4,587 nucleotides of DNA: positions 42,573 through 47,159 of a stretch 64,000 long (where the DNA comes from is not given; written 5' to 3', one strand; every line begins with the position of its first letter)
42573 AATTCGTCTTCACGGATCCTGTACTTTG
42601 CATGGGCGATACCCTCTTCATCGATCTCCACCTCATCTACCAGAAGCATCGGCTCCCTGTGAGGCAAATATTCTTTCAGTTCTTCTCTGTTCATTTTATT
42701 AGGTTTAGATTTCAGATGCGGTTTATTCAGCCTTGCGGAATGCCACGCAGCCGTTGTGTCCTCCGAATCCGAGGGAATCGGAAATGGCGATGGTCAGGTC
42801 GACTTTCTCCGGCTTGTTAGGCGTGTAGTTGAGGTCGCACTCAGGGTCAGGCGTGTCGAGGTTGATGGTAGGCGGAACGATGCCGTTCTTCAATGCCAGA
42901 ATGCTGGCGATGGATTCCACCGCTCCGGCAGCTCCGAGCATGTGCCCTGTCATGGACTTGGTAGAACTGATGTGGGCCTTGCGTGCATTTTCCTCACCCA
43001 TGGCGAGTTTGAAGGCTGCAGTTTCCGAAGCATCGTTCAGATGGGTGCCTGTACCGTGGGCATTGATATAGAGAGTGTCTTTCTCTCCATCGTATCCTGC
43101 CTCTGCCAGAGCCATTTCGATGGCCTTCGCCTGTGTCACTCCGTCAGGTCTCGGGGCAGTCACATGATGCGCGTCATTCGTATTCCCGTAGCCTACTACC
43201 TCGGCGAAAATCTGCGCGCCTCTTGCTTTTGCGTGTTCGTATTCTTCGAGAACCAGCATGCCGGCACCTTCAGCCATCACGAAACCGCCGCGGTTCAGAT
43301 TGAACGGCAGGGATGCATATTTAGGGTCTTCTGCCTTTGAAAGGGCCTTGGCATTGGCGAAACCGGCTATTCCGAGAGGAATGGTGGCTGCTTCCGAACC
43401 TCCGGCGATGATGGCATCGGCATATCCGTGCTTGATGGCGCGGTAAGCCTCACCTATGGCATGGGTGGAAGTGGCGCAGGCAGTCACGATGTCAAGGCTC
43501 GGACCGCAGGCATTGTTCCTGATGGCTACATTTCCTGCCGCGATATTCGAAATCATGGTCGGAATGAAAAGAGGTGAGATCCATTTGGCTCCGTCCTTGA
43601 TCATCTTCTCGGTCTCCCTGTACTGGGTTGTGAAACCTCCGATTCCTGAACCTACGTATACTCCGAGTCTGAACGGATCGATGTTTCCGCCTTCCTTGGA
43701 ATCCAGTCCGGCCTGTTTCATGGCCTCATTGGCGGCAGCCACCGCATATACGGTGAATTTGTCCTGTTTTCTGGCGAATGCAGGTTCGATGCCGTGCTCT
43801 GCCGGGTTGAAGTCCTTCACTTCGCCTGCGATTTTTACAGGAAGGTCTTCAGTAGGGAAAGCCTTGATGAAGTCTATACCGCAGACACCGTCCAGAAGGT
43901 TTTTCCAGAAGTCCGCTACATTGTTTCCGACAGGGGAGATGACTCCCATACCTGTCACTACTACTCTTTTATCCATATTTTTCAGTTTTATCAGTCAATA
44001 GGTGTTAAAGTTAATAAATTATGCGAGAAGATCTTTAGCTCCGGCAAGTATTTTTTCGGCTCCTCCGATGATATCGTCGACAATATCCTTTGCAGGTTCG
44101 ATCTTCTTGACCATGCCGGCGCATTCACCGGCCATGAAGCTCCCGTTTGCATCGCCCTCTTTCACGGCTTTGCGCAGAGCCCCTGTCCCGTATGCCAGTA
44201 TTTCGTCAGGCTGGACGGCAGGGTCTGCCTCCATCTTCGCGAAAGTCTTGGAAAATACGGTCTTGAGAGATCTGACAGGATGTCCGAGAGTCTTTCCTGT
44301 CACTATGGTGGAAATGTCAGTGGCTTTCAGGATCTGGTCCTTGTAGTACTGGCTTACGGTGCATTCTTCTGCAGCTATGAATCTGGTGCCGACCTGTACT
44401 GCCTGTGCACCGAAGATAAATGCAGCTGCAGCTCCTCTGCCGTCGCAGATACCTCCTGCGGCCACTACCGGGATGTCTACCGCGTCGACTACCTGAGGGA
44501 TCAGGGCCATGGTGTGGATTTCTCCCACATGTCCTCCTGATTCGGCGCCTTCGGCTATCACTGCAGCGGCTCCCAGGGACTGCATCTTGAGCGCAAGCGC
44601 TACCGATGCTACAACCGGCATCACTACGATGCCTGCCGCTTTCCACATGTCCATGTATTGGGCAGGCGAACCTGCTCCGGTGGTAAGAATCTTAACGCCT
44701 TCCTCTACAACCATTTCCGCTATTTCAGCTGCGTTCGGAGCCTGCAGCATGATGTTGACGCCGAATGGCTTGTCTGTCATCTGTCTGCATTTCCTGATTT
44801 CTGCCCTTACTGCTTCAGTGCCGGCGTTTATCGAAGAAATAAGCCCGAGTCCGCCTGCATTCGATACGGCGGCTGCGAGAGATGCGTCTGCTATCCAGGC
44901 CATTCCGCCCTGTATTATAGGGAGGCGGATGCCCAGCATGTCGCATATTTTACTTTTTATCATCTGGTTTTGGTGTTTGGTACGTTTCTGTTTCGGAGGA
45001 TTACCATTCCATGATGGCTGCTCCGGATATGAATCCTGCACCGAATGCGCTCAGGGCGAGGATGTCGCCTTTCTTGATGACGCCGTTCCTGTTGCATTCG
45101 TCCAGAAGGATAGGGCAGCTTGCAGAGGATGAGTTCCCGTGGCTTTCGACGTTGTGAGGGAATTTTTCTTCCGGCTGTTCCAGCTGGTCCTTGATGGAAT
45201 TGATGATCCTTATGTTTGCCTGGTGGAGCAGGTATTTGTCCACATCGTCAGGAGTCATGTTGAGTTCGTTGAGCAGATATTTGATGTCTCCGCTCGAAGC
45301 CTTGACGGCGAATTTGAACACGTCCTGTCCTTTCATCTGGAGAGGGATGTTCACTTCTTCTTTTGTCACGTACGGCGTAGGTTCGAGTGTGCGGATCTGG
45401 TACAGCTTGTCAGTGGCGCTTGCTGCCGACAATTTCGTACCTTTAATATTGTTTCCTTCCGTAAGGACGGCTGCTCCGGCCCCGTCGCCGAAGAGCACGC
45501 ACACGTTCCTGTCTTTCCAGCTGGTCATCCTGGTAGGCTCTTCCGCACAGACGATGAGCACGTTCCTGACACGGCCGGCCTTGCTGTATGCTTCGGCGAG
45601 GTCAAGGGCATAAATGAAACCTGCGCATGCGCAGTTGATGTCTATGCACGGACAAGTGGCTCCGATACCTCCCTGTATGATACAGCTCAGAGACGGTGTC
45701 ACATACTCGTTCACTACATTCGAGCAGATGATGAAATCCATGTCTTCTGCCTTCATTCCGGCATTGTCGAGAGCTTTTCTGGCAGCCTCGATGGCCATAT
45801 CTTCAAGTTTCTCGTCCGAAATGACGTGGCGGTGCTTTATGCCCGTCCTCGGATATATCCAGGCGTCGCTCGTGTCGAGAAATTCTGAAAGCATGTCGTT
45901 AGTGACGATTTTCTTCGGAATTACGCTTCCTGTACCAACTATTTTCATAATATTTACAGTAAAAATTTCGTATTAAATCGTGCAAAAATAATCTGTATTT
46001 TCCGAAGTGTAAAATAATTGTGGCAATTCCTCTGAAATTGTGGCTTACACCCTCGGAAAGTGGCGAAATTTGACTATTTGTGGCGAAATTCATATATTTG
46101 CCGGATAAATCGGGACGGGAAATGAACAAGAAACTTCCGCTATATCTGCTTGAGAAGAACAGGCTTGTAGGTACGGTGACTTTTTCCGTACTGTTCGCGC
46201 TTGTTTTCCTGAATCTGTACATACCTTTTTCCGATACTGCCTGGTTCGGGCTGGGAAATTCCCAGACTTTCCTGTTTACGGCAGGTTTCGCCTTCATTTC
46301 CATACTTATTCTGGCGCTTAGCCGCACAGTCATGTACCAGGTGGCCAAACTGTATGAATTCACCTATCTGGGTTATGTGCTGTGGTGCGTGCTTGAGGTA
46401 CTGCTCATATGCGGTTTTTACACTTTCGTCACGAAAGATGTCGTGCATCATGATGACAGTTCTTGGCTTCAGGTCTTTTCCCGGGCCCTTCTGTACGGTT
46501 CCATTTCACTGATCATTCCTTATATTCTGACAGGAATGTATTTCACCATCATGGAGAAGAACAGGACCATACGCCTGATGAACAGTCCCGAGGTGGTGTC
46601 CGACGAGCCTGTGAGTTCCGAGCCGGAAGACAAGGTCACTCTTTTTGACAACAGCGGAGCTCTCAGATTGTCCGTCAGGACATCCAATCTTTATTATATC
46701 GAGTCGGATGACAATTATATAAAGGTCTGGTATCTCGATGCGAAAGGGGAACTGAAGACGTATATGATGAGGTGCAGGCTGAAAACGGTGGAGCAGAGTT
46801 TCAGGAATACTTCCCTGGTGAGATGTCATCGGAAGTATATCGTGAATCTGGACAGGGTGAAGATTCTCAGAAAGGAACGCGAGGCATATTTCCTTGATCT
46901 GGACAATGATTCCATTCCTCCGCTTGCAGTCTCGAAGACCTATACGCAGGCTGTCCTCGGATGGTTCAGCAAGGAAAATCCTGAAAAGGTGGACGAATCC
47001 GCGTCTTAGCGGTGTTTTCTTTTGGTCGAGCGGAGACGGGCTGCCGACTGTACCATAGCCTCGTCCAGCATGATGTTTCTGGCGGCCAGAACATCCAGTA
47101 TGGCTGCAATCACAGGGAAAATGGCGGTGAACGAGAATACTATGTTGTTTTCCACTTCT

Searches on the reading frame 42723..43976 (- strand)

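Call 83: search_protein_families(library=pfam, proteins=[window:42723-43976:-], max_evalue=0.00001)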
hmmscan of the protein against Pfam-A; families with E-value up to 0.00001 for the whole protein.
window:42723-43976:- (417 aa): 2 families
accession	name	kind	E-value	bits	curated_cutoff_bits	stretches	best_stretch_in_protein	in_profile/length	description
PF00109.32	ketoacyl-synt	-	6.5e-57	193.4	20.8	1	3-249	2-252/252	Beta-ketoacyl synthase, N-terminal domain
PF02801.28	Ketoacyl-synt_C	-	1.3e-34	119.2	20.8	1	258-373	2-118/119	Beta-ketoacyl synthase, C-terminal domain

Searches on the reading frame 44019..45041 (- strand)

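Call 84: search_protein_families(library=pfam, proteins=[window:44019-45041:-], max_evalue=0.00001)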
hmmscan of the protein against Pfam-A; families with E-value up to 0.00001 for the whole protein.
window:44019-45041:- (340 aa): 2 families
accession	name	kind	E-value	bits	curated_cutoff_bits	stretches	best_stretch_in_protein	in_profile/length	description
PF03060.21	NMO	-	1e-68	232.7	28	1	30-325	2-329/331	Nitronate monooxygenase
PF00478.31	IMPDH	-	3.6e-08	33.2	25.6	0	16-88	11-82/345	IMP dehydrogenase / GMP reductase domain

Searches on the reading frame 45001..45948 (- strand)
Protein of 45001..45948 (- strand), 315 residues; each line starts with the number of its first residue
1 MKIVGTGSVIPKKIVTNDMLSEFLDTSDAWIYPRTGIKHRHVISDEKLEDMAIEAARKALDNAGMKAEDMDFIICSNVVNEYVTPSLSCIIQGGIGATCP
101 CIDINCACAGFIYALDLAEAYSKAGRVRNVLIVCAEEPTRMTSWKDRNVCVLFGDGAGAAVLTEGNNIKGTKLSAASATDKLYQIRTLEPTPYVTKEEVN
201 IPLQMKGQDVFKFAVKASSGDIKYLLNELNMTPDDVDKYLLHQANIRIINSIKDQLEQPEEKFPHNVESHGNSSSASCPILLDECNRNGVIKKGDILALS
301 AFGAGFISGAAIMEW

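Call 84: search_protein_families(library=pfam, proteins=[window:45001-45948:-], max_evalue=0.00001)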
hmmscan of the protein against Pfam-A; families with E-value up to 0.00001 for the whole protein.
window:45001-45948:- (315 aa): 3 families
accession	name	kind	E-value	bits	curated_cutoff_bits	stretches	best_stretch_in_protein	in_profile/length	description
PF08541.16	ACP_syn_III_C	-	7.7e-30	103.3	26.6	1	226-315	1-90/90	3-Oxoacyl-[acyl-carrier-protein (ACP)] synthase III C terminal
PF08545.16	ACP_syn_III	-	3e-24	85.2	24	1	102-170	1-68/80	3-Oxoacyl-[acyl-carrier-protein (ACP)] synthase III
PF00108.29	Thiolase_N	-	1.8e-06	28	26.4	1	35-146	9-123/260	Thiolase, N-terminal domain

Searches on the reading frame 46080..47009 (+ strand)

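Call 84: search_protein_families(library=pfam, proteins=[window:46080-47009:+], max_evalue=0.00001)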
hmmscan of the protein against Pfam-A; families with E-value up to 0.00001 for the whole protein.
window:46080-47009:+ (309 aa): 1 family
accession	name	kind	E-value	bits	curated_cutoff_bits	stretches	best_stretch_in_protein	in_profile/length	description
PF04397.21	LytTR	-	1.1e-12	48.5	22.6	1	199-292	6-93/98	LytTr DNA-binding domain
